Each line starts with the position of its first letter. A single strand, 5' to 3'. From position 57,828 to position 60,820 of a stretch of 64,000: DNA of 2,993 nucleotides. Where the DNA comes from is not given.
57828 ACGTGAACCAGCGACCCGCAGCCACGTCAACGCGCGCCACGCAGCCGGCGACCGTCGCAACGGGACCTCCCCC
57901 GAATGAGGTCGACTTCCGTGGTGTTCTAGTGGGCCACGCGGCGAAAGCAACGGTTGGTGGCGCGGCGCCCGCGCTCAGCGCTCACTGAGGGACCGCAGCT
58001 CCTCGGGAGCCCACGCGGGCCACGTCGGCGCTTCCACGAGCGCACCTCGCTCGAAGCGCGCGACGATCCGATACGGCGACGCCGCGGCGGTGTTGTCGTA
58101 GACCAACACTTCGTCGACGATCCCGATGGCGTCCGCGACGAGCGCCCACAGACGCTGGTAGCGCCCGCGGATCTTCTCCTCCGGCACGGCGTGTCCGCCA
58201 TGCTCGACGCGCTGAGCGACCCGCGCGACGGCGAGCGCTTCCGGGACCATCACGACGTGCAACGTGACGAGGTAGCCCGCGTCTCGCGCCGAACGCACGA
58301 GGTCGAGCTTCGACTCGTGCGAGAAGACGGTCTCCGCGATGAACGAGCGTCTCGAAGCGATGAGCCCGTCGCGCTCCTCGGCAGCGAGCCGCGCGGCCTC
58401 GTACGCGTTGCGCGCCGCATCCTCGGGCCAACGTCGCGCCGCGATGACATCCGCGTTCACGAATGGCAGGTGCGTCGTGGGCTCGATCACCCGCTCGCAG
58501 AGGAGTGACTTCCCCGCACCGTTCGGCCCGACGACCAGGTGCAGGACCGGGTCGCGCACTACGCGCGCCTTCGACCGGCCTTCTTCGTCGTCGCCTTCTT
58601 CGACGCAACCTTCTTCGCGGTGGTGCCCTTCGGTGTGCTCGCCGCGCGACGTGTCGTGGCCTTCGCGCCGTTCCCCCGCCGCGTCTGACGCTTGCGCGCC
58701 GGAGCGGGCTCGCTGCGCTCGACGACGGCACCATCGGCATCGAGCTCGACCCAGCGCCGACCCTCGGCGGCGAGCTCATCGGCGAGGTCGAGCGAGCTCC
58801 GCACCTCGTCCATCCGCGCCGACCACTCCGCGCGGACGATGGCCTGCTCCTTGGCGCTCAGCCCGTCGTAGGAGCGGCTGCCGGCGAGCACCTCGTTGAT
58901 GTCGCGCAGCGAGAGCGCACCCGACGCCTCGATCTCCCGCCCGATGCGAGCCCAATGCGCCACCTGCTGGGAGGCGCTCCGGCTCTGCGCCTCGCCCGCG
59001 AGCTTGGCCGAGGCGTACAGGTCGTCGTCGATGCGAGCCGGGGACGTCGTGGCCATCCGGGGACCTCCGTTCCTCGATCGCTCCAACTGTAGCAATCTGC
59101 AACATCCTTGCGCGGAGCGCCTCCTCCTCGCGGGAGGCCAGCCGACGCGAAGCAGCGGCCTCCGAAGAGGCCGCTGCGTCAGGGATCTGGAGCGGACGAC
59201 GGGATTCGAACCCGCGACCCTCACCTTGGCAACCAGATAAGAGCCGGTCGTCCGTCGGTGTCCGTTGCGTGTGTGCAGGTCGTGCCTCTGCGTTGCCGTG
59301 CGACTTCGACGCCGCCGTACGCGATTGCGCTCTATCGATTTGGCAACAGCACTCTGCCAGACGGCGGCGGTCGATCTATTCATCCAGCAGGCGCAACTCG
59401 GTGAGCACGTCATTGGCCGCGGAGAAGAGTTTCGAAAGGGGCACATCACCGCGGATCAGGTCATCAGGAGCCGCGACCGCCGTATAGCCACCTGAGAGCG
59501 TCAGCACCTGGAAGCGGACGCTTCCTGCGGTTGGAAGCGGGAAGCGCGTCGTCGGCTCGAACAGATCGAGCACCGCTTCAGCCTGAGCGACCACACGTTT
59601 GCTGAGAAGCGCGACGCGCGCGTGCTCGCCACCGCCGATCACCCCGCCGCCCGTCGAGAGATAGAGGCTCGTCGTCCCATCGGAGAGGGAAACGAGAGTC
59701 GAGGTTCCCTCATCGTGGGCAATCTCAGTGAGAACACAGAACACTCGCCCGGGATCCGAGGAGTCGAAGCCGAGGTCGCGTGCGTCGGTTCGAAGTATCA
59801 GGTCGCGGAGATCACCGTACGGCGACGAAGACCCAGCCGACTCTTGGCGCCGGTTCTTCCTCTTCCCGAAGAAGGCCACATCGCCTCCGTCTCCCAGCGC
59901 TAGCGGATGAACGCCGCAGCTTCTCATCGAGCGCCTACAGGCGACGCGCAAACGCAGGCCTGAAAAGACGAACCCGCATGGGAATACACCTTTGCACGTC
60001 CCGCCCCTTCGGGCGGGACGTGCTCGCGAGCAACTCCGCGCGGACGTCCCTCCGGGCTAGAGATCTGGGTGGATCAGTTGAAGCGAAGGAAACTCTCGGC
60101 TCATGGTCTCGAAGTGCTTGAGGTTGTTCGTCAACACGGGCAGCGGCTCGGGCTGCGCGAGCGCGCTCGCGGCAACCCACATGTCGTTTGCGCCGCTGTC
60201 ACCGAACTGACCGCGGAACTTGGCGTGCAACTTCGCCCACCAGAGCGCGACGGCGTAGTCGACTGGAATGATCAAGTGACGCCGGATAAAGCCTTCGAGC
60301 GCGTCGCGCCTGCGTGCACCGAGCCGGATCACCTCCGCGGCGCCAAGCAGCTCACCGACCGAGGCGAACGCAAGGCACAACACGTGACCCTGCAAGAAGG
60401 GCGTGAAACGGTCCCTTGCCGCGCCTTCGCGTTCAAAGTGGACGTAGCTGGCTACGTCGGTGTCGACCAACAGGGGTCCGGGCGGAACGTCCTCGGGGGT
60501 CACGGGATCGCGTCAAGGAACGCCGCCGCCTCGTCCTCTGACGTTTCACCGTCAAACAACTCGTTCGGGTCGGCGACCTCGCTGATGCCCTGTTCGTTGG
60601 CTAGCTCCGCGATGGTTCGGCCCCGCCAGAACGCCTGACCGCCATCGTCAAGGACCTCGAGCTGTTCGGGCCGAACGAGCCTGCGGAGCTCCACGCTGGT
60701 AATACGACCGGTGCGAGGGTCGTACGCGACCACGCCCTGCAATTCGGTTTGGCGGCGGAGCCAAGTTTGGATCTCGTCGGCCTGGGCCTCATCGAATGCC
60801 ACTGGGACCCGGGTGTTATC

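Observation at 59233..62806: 3.6-kb integrase islet carrying a PIN toxin with an oversized multidomain partner: candidate new defence system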

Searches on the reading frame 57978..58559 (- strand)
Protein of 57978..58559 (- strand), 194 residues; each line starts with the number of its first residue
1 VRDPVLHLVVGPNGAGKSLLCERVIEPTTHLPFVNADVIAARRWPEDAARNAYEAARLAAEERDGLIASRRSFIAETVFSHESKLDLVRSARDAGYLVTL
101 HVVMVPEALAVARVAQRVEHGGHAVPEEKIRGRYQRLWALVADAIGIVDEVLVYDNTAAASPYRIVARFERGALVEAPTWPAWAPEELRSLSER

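Call 83: search_protein_families(library=pfam, proteins=[window:57978-58559:-], max_evalue=0.01)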
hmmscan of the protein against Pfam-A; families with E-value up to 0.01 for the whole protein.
window:57978-58559:- (194 aa): 3 families
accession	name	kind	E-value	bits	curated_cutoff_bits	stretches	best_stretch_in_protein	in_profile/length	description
PF13671.12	AAA_33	-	9.4e-15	55.6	27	1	6-131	1-134/143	AAA domain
PF06414.18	Zeta_toxin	-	5.3e-14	52.6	22.3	1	3-163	15-194/199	Zeta toxin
PF13401.12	AAA_22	-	0.0069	17.1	27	0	8-39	9-37/130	AAA domain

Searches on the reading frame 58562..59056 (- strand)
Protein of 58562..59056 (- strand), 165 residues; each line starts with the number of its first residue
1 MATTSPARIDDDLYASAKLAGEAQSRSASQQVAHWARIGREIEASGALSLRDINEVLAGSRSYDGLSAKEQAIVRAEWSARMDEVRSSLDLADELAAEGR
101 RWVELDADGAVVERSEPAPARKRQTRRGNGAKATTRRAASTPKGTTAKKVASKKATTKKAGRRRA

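Call 83: search_protein_families(library=pfam, proteins=[window:58562-59056:-], max_evalue=0.01)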
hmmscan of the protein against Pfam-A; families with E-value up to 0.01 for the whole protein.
window:58562-59056:- (165 aa): 1 family
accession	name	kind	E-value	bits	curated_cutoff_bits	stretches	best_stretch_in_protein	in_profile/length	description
PF11903.14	ParD_like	-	2e-17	63.3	23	1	7-71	4-68/73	ParD-like antitoxin of type II bacterial toxin-antitoxin system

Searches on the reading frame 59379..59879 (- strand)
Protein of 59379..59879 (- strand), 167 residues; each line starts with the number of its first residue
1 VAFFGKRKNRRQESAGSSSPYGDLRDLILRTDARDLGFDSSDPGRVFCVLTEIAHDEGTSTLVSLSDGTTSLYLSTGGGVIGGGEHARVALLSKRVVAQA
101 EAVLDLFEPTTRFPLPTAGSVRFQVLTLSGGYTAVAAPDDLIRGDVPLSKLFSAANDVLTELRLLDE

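Call 7: search_protein_families(library=pfam, proteins=[window:59379-59879:-], max_evalue=1)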
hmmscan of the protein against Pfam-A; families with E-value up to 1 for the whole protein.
window:59379-59879:- (167 aa): 0 families

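Call 8: search_protein_families(library=padloc, proteins=[window:59379-59879:-], max_evalue=1)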
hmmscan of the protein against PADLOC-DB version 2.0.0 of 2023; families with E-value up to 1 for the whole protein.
window:59379-59879:- (167 aa): 0 families

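Call 9: search_protein_families(library=ncbifam, proteins=[window:59379-59879:-], max_evalue=1)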
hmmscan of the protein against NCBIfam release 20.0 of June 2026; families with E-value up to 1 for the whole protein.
window:59379-59879:- (167 aa): 1 family
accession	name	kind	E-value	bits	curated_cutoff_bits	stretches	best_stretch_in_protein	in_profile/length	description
TIGR02717.1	AcCoA-syn-alpha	equivalog_domain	0.16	10.6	567.15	1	78-160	252-334/447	acetate--CoA ligase alpha subunit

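Call 22: search_protein_families(library=phrogs, proteins=[window:59379-59879:-], max_evalue=0.1)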
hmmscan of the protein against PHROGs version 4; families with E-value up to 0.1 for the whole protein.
window:59379-59879:- (167 aa): 0 families

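Call 46: find_homologous_proteins(query=window:59379-59879:-, max_evalue=0.001)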
Query window:59379-59879:- (167 aa): 57 proteins with E <= 0.001 among 263 candidates.
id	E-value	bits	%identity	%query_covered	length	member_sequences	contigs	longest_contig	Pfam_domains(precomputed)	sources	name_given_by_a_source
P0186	2.5e-101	354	100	100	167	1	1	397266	-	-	-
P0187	1.5e-52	196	59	100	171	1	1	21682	-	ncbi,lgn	-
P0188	4.6e-37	145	50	96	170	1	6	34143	-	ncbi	ncbi:MAG: hypothetical protein ACXVKA_16705 [Acidimicrobiia bacterium]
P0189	2.9e-36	143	47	99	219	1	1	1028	-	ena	-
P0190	1.2e-30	125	44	99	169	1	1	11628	-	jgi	-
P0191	4.4e-30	123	44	99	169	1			-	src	-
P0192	6.8e-30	122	47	96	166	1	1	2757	-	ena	-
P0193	3.1e-29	120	43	99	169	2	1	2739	-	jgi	jgi:hypothetical protein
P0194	5.1e-29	119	43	99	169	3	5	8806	-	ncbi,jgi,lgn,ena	-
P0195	3.8e-28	116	46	96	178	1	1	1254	-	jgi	jgi:hypothetical protein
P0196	2.8e-27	114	45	99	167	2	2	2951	-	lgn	-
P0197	2.2e-26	111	42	99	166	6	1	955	-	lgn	-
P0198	2.4e-25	107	41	95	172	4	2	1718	-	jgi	jgi:hypothetical protein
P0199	2.5e-25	107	45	88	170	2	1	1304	-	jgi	jgi:hypothetical protein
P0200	2.7e-25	107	43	99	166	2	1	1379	-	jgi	jgi:hypothetical protein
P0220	2.8e-19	88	37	96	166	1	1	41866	-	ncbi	-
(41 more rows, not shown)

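Call 47: find_encoding_contigs(protein=P0188, flank=5000, max_places=2)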
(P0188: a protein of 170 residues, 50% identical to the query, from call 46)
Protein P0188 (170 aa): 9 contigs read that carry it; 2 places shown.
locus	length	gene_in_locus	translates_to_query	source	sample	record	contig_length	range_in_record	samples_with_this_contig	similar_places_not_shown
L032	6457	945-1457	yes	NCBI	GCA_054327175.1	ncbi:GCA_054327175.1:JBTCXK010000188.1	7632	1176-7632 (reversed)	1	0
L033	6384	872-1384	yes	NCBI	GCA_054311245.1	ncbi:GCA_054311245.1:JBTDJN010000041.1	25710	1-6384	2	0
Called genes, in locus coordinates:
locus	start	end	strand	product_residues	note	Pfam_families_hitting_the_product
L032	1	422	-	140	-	PF08327:AHSA1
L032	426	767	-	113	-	PF12840:HTH_20, PF01022:HTH_5, PF09339:HTH_IclR (weak), PF12802:MarR_2 (weak)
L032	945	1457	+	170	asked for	-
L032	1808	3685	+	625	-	PF01590:GAF, PF13185:GAF_2, PF00990:GGDEF, PF00563:EAL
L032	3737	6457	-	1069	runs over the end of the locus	-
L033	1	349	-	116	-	PF08327:AHSA1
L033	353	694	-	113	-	PF12840:HTH_20, PF01022:HTH_5, PF09339:HTH_IclR (weak), PF12802:MarR_2 (weak)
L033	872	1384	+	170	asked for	-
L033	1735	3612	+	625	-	PF01590:GAF, PF13185:GAF_2, PF00990:GGDEF, PF00563:EAL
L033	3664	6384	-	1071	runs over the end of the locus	-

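Call 48: find_encoding_contigs(protein=P0220, flank=5000, max_places=2)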
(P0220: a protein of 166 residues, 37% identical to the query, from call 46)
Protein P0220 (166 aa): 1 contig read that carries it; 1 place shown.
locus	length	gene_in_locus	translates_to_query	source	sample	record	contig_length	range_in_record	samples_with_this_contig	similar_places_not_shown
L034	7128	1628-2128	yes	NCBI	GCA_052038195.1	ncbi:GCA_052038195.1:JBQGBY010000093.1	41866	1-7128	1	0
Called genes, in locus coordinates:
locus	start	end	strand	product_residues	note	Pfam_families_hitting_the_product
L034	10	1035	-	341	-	PF08240:ADH_N (faint), PF00107:ADH_zinc_N, PF13602:ADH_zinc_N_2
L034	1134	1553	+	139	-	-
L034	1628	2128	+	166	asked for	-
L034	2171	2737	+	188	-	-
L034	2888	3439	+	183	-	PF09056:Phospholip_A2_3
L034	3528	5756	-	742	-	PF03176:MMPL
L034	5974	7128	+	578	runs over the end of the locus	PF03485:Arg_tRNA_synt_N, PF00750:tRNA-synt_1d, PF05746:DALR_1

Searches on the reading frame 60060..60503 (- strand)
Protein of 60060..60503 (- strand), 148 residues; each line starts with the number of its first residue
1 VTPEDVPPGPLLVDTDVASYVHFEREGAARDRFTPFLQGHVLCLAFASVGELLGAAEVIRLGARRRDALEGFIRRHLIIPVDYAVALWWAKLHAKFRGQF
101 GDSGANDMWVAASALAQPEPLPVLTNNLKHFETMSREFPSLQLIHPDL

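Call 7: search_protein_families(library=pfam, proteins=[window:60060-60503:-], max_evalue=1)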
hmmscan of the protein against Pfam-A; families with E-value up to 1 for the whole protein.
window:60060-60503:- (148 aa): 2 families
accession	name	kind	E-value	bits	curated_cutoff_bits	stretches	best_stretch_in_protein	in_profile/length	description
PF01850.27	PIN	-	1.5e-06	29.3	23.6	1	12-117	2-103/120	PIN domain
PF10891.13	DUF2719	-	0.22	11.9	26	1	82-112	35-64/81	Protein of unknown function (DUF2719)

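Call 8: search_protein_families(library=padloc, proteins=[window:60060-60503:-], max_evalue=1)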
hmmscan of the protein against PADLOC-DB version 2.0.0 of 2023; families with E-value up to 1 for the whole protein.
window:60060-60503:- (148 aa): 1 family
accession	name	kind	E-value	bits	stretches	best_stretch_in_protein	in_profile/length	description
PDLC01960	CARF9--CARF_HEPN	-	0.031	11.4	1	39-103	44-103/396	-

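Call 9: search_protein_families(library=ncbifam, proteins=[window:60060-60503:-], max_evalue=1)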
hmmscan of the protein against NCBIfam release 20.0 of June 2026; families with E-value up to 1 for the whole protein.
window:60060-60503:- (148 aa): 2 families
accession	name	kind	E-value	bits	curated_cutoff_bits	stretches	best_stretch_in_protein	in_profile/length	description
NF047863.1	VapCLeptosp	equivalog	4.9e-08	33.3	140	1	12-134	2-121/130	type II toxin-antitoxin system tRNA(fMet)-specific endonuclease VapC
NF010285.0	PRK13725.1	subfamily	1.6e-06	28.1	143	1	12-134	5-123/132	tRNA(fMet)-specific endonuclease VapC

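Call 22: search_protein_families(library=phrogs, proteins=[window:60060-60503:-], max_evalue=0.1)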
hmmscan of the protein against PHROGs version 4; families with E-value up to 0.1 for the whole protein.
window:60060-60503:- (148 aa): 3 families
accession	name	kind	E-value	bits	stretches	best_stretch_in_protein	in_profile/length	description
phrog_13721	-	unknown function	1e-09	39.9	1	12-134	5-126/136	-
phrog_33008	-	unknown function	0.0085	16.8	1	56-124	74-132/224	-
phrog_1782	-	integration and excision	0.04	14.9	0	130-144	14-28/46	site-specific recombination directionality factor RDF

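Call 33: search_solved_structures(query=window:60060-60503:-, max_evalue=1, show_alignments=2)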
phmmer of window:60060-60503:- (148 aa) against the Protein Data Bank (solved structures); distinct sequences matched with E-value up to 1: 12.
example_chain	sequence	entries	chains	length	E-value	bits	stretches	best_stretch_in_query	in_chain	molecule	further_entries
3tnd_A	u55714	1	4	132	1.4e-07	34.8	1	12-134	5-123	tRNA(fMet)-specific endonuclease VapC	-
6sd6_C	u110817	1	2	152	1.6e-07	34.6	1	11-134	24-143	tRNA(fMet)-specific endonuclease VapC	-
5ed0_A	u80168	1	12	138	6.5e-07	32.6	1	12-134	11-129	tRNA(fMet)-specific endonuclease VapC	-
9h6a_A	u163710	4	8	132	6.9e-07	32.5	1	12-134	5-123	tRNA(fMet)-specific endonuclease VapC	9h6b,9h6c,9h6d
5ecd_A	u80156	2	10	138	7.4e-07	32.4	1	12-134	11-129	tRNA(fMet)-specific endonuclease VapC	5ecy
5ecw_A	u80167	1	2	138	1.2e-06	31.7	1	14-134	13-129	tRNA(fMet)-specific endonuclease VapC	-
6ifc_A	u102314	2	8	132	3.4e-05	27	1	12-134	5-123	tRNA(fMet)-specific endonuclease VapC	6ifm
6nkl_A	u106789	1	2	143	0.00039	23.6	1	12-134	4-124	Ribonuclease VapC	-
3dbo_B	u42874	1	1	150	0.00073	22.7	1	39-127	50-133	Uncharacterized protein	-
3zvk_A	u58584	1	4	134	0.11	15.6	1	49-134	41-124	TOXIN OF TOXIN-ANTITOXIN SYSTEM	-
8ihe_A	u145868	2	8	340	0.52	13.5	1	84-129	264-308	Probable 6-phosphogluconate dehydrogenase,decarboxylating Gnd2 | 6-phosphogluconate dehydrogenase, NAD(+)-dependent, decarboxylating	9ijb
8y96_A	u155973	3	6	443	0.93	12.6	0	67-108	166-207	DegT/DnrJ/EryC1/StrS family aminotransferase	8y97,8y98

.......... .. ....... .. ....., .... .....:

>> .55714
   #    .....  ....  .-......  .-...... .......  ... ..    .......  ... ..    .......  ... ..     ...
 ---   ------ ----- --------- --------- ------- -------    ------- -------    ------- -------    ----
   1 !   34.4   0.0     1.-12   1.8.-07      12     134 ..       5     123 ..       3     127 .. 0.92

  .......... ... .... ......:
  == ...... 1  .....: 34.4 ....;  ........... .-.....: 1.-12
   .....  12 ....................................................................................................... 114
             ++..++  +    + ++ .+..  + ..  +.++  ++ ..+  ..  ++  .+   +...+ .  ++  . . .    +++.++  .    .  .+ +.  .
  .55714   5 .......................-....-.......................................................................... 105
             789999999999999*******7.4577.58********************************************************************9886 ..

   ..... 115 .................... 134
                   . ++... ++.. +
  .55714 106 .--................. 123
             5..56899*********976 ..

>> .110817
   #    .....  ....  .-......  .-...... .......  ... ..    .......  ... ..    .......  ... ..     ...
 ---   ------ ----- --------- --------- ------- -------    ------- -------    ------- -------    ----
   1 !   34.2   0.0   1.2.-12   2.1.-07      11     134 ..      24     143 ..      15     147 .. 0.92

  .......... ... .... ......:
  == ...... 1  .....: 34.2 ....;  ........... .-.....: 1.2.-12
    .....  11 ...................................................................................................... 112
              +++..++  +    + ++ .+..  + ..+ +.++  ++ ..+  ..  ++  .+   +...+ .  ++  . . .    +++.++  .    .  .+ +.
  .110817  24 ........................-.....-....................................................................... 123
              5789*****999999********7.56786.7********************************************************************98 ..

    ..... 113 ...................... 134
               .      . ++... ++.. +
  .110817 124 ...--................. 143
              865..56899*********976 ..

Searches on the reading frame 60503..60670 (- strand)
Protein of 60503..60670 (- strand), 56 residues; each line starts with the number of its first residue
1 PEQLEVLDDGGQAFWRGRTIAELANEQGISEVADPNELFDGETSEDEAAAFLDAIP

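Call 51: search_protein_families(library=pfam, alignment_id=A3, max_evalue=10)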
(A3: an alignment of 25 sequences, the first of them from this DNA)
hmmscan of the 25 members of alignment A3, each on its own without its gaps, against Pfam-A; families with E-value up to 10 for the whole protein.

A. member 1, seq(56 aa): 0 families

B. families by the number of members that match (of 25 scanned): 11 families
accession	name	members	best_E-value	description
PF00633.29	HHH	2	0.036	Helix-hairpin-helix motif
PF02637.23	GatB_Yqey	1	0.0024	GatB domain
PF09550.16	Phage_TAC_6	1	0.035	Phage tail assembly chaperone protein, TAC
PF20922.3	Anamorsin_N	1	0.088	Anamorsin, N-terminal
PF04967.18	HTH_10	1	0.099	HTH DNA binding domain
PF15698.10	Phosphatase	1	0.11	Phosphatase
PF04603.18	Mog1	1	0.2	Ran-interacting Mog1 protein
PF13443.12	HTH_26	1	0.2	Cro/C1-type HTH DNA-binding domain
PF05184.20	SapB_1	1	0.23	Saposin-like type B, region 1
PF12277.13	DUF3618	1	0.25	Protein of unknown function (DUF3618)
PF22511.2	PBP2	1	0.28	PolB1 Binding Protein 2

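Call 52: search_solved_structures(query=A3, max_evalue=10, show_alignments=3)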
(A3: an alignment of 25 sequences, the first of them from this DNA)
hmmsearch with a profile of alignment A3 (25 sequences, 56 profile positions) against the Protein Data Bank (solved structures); distinct sequences matched with E-value up to 10: 9.
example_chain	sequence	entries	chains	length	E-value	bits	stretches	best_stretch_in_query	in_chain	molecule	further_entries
6i89_A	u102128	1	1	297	0.42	14.1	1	14-53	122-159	ArdC protein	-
6sna_A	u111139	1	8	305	0.44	14.1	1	14-53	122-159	ArdC protein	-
1vc2_A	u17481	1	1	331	0.75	13.3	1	25-53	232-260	Glyceraldehyde 3-Phosphate Dehydrogenase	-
8a5j_A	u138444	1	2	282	1.5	12.3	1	27-52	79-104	Serine/threonine-protein kinase 4 37kDa subunit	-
1cer_O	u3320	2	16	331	1.6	12.3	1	28-53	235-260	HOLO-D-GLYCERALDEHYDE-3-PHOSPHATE DEHYDROGENASE | Glyceraldehyde-3-phosphate dehydrogenase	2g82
9iic_B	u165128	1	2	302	1.6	12.2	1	27-52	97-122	Serine/threonine-protein kinase 4 37kDa subunit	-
8pav_A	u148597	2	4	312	1.7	12.2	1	27-52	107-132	Serine/threonine-protein kinase 4 37kDa subunit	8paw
7udj_H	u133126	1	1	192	2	12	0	35-53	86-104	De novo designed helical repeat protein RPB_PEW3_R4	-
9har_AA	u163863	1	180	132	3.5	11.2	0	1-16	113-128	Coat protein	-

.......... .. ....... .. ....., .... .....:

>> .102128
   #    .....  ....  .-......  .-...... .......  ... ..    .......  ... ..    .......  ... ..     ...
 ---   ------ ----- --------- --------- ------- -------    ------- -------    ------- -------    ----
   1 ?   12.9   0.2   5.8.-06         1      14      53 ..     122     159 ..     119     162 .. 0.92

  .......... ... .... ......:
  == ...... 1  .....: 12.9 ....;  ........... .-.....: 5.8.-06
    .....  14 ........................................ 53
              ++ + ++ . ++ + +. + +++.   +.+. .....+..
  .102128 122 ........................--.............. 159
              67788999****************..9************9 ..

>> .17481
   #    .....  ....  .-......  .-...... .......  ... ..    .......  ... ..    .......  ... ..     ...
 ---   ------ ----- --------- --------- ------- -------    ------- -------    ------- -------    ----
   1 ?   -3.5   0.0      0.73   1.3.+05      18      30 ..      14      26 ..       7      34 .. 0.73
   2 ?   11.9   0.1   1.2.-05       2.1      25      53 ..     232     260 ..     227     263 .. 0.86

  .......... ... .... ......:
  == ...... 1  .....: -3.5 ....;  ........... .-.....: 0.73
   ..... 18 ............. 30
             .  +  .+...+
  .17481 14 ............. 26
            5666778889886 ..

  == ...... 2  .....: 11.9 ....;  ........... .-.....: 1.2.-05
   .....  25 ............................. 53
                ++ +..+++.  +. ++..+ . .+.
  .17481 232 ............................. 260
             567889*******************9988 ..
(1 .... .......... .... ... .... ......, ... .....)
